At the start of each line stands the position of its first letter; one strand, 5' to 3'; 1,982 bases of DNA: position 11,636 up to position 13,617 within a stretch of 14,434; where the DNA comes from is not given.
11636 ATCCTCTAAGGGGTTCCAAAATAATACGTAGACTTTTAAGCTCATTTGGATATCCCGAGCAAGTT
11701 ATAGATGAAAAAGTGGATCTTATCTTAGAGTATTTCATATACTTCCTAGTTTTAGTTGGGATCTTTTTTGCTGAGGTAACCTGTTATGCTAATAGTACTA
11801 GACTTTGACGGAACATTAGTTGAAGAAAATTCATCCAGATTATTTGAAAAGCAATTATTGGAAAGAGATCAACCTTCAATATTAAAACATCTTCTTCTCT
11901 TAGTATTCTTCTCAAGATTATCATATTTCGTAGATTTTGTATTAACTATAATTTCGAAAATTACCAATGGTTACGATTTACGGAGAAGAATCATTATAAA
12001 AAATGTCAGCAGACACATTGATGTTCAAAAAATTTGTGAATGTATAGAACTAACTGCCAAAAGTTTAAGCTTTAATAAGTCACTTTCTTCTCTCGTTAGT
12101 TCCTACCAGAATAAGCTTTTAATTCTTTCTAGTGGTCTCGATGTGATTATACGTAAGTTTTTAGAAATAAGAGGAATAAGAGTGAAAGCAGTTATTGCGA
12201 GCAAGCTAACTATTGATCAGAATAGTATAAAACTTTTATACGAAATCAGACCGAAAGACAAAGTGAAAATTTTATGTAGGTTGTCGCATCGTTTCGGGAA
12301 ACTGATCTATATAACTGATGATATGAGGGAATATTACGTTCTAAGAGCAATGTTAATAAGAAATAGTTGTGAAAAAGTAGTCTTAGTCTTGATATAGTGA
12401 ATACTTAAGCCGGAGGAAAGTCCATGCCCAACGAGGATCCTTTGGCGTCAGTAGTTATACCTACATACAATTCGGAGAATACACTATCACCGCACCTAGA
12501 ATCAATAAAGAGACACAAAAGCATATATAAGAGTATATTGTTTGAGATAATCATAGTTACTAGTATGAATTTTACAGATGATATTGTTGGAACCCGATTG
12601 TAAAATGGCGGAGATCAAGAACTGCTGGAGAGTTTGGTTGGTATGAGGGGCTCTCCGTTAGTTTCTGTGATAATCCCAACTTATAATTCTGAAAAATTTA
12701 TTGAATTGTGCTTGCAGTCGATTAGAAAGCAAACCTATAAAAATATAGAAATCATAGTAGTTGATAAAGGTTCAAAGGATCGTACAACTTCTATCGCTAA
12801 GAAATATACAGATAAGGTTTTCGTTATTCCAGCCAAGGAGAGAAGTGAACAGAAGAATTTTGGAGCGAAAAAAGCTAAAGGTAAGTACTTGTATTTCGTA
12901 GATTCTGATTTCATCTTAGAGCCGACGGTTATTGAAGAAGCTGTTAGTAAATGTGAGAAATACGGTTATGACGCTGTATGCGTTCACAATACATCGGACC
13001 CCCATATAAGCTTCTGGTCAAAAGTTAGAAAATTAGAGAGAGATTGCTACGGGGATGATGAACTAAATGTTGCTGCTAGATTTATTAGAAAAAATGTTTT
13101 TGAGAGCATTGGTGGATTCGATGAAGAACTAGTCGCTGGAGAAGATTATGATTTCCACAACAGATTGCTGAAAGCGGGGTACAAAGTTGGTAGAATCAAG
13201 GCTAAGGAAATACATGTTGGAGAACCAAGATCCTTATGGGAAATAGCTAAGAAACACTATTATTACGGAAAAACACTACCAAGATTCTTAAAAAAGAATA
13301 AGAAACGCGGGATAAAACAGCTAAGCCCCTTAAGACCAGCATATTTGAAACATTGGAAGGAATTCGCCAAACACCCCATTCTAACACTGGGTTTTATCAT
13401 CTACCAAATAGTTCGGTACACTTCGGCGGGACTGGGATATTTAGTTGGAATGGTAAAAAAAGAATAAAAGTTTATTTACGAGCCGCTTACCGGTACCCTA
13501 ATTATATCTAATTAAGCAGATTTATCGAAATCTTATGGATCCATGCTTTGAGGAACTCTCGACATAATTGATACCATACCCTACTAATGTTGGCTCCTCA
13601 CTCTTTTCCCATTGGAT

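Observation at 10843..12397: UbiA + HAD pair in a glycosylation locus: candidate archaeal lipid-linked pentofuranose (Dol-P-ribose/arabinose) pathway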

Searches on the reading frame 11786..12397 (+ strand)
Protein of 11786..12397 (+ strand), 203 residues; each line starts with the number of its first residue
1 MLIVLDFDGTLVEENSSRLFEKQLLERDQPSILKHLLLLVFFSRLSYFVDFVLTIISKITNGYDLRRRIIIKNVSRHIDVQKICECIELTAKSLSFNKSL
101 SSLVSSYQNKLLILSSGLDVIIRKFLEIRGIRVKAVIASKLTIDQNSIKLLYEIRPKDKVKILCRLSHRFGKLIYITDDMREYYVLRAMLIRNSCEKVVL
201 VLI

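Call 4: search_protein_families(library=pfam, proteins=[window:11786-12397:+], max_evalue=0.1)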
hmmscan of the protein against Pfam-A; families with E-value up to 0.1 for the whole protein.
window:11786-12397:+ (203 aa): 3 families
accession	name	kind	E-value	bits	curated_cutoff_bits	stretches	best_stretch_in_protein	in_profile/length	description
PF12710.13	HAD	-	1.9e-07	32.1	27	1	3-146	1-137/189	haloacid dehalogenase-like hydrolase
PF19852.4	DUF6327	-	0.013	16.6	24.1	1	67-111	14-58/83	Family of unknown function (DUF6327)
PF06888.18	Put_Phosphatase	-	0.018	14.9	27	1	1-43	1-43/234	Putative Phosphatase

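Call 5: search_protein_families(library=ncbifam, proteins=[window:11786-12397:+], max_evalue=0.1)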
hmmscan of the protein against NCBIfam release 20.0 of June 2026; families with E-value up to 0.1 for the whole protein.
window:11786-12397:+ (203 aa): 4 families
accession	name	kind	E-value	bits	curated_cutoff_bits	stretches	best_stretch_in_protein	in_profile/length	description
TIGR01488.1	HAD-SF-IB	subfamily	4.6e-09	36.5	45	1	2-176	1-164/177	HAD-IB family phosphatase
TIGR01489.1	DKMTPPase-SF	subfamily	0.00014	22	81.55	0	2-34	3-35/188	MtnX-like HAD-IB family phosphatase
TIGR01490.1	HAD-SF-IB-hyp1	subfamily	0.014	15.7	98.3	0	4-146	3-139/202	HAD-IB family hydrolase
TIGR01491.1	HAD-SF-IB-PSPlk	hypoth_equivalog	0.053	13.2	151.9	0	2-84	6-85/201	phosphoserine phosphatase-like hydrolase, archaeal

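Call 12: find_homologous_proteins(query=window:11786-12397:+, max_evalue=0.01)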
Query window:11786-12397:+ (203 aa): 3 proteins with E <= 0.01 among 481 candidates. Only proteins of 111 to 356 residues were searched: fused or split forms outside these lengths cannot appear, so this answer is no evidence that the protein stands alone or is whole; lengths 'longer' or 'shorter' looks for them.
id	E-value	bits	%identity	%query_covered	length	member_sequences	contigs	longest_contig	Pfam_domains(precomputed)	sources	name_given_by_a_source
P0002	7.4e-119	412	100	100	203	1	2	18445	PF12710.14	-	-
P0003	4.9e-56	207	56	99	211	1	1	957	PF12710.14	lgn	-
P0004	9.2e-51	190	52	92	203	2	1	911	PF12710.14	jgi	jgi:hypothetical protein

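Call 57: search_solved_structures(query=A2, max_evalue=10, show_alignments=2)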
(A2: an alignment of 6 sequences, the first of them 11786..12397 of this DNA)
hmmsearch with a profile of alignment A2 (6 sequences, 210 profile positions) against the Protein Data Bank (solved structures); distinct sequences matched with E-value up to 10: 8.
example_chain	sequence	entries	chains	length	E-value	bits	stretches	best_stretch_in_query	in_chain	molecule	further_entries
3kd3_A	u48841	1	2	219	0.0024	20.9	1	3-38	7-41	Phosphoserine phosphohydrolase-like protein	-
5vj2_A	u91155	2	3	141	0.0046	20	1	85-150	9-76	Non-structural protein 1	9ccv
5ak9_A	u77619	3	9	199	0.099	15.6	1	68-189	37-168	HOMING ENDONUCLEASE I-DMOI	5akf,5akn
21gi_A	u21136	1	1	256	0.37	13.7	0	45-118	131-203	A designed protein Three-twist Knot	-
5zjm_A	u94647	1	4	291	0.48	13.4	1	85-134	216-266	N-acetylneuraminate lyase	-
5zka_A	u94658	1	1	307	0.48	13.3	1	85-134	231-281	N-acetylneuraminate lyase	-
5zka_B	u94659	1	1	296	0.49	13.3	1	85-134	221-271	N-acetylneuraminate lyase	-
3n3w_A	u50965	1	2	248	4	10.3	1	85-165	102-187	Ribonuclease III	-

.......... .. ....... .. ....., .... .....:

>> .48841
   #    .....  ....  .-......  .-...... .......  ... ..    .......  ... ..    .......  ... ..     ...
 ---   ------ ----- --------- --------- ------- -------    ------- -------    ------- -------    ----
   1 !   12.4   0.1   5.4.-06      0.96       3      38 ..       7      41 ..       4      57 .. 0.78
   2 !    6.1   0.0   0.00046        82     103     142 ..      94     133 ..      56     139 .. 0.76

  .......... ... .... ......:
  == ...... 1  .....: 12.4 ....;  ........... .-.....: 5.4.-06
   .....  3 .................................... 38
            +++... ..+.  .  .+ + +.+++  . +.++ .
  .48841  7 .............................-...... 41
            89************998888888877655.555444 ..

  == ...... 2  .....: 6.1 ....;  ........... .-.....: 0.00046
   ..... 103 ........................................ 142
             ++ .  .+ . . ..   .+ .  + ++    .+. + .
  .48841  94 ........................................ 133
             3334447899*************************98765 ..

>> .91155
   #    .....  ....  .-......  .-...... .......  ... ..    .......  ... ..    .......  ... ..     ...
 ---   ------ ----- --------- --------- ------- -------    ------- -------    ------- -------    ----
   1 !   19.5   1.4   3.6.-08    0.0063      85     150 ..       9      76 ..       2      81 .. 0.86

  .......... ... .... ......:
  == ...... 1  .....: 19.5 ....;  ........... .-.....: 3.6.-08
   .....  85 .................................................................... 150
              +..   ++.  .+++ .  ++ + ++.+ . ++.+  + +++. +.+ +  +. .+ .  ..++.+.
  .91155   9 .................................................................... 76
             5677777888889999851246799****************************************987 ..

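Call 97: find_encoding_contigs(protein=P0002, flank=10000, max_places=3)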
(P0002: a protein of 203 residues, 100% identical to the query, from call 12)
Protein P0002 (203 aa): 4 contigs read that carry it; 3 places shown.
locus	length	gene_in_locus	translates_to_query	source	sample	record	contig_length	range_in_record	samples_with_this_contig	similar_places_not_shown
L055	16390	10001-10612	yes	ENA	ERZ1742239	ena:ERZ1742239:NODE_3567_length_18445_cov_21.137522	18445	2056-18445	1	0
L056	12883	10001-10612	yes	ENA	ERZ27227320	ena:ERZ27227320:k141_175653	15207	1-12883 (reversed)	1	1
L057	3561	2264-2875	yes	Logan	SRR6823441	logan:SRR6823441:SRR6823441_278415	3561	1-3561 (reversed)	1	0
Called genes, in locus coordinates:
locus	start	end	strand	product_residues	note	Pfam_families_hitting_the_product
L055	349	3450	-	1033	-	-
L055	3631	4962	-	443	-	PF01663:Phosphodiest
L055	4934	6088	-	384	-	PF13439:Glyco_transf_4, PF13579:Glyco_trans_4_4, PF00534:Glycos_transf_1, PF13692:Glyco_trans_1_4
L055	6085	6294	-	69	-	-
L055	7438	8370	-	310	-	PF00535:Glycos_transf_2, PF10111:Glyco_tranf_2_2, PF13641:Glyco_tranf_2_3, PF13712:Glyco_tranf_2_5 (faint), PF13632:Glyco_trans_2_3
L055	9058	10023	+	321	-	-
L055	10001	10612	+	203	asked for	PF12710:HAD (weak)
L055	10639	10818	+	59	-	-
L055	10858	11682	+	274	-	PF00535:Glycos_transf_2, PF10111:Glyco_tranf_2_2, PF13641:Glyco_tranf_2_3, PF13632:Glyco_trans_2_3 (weak)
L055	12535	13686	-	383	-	PF13439:Glyco_transf_4, PF13579:Glyco_trans_4_4, PF20706:GT4-conflict, PF00534:Glycos_transf_1, PF13692:Glyco_trans_1_4, PF13524:Glyco_trans_1_2 (weak)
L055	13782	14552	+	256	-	PF00535:Glycos_transf_2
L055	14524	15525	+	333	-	-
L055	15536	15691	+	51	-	-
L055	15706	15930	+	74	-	-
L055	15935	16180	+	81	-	-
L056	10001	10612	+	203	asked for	PF12710:HAD (weak)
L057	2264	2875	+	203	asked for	PF12710:HAD (weak)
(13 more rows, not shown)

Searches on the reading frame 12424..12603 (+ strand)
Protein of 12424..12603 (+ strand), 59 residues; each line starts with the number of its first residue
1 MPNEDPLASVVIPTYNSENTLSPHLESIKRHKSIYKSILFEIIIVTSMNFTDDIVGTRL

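Call 4: search_protein_families(library=pfam, proteins=[window:12424-12603:+], max_evalue=0.1)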
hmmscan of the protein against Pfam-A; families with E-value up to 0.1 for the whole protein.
window:12424-12603:+ (59 aa): 1 family
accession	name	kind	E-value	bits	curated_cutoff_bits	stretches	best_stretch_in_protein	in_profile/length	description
PF00535.33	Glycos_transf_2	-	3.8e-05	24.1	23.3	1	9-49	1-37/168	Glycosyl transferase family 2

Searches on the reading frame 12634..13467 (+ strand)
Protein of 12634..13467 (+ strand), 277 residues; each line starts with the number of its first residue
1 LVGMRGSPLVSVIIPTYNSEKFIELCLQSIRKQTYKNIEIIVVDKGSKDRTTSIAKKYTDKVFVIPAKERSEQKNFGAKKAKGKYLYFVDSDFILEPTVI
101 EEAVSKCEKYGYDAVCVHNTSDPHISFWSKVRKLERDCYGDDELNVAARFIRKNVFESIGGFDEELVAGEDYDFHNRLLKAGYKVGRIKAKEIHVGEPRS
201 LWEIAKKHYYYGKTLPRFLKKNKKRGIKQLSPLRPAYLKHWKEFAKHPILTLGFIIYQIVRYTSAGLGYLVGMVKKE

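Call 4: search_protein_families(library=pfam, proteins=[window:12634-13467:+], max_evalue=0.1)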
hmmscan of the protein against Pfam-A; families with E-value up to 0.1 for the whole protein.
window:12634-13467:+ (277 aa): 8 families
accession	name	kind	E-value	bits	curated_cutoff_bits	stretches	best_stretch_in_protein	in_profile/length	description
PF00535.33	Glycos_transf_2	-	4.9e-32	111.6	23.3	1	11-121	1-117/168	Glycosyl transferase family 2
PF10111.15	Glyco_tranf_2_2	-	8.8e-16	58.6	27.3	2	11-102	1-101/276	Glycosyltransferase like family 2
PF13641.12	Glyco_tranf_2_3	-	1.1e-15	58.7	27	1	10-208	3-224/230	Glycosyltransferase like family 2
PF13632.12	Glyco_trans_2_3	-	9.2e-09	35.8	27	1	86-214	2-142/198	Glycosyl transferase family group 2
PF02709.20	Glyco_transf_7C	-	5.1e-05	23.3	23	1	151-190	26-67/78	N-terminal domain of galactosyltransferase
PF13704.12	Glyco_tranf_2_4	-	0.0045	17.9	27.5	1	18-88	2-77/98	Glycosyl transferase family 2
PF24659.1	DUF7648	-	0.023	15.4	27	0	97-139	3-40/63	Domain of unknown function (DUF7648)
PF13506.12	Glyco_transf_21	-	0.09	12.7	21.7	0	78-135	26-83/174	Glycosyl transferase family 21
